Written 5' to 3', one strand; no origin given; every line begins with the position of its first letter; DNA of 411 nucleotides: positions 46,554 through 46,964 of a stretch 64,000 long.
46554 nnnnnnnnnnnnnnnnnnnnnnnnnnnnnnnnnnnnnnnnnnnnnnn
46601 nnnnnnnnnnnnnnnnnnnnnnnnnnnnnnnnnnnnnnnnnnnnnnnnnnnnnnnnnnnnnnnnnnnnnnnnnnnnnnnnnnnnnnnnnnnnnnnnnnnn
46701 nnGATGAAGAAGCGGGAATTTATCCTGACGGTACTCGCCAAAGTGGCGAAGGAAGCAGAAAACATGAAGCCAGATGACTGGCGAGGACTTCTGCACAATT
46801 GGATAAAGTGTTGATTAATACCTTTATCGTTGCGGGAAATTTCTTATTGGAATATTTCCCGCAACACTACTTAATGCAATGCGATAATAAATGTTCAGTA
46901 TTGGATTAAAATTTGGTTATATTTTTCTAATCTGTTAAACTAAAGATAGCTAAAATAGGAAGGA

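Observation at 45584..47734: Radical SAM/SPASM enzyme translationally coupled to an unannotated 36-aa peptide, followed by a methyltransferase: candidate RiPP locus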

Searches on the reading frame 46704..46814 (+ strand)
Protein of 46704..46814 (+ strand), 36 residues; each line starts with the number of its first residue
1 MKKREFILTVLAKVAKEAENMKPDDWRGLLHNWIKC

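Call 4: search_protein_families(library=ncbifam, proteins=[window:46704-46814:+], max_evalue=0.1)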
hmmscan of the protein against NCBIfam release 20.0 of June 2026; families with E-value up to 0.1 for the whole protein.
window:46704-46814:+ (36 aa): 0 families

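Call 44: search_protein_representatives(alignment_id=A4)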
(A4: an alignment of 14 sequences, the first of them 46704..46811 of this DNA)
Query: 14 sequences, 36 profile positions. Proteins with E-value up to 0.001 (for the whole library): 44; up to 1e-10: 7; up to 1e-30: 0. The best 44 are listed.
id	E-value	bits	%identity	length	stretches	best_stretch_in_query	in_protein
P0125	7.3e-16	74.0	-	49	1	2-36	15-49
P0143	1.9e-14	69.4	-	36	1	1-36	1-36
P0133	5.7e-14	67.9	-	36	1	1-36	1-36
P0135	4.9e-13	65.0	-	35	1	1-36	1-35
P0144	1.9e-12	63.0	-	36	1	1-36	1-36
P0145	7.0e-12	61.3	-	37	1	2-36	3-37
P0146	3.9e-11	58.9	-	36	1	1-36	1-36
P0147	1.1e-10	57.4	-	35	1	1-36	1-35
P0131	3.0e-10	56.1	-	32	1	2-36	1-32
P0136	4.5e-10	55.5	-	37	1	2-36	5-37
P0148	6.5e-10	55.0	-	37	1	2-36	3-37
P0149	1.0e-09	54.3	-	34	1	1-36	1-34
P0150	1.1e-09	54.3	-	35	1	1-36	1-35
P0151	1.6e-09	53.7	-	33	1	1-36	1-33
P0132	1.6e-09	53.7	-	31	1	2-36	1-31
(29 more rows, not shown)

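Call 81: search_protein_families(library=ncbifam, alignment_id=A4, max_evalue=1)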
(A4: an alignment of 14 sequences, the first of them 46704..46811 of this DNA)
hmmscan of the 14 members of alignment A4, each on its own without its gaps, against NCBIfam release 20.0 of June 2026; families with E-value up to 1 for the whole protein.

A. member 1, window:46704-46811:+ (36 aa): 0 families

B. families by the number of members that match (of 14 scanned): 0 families
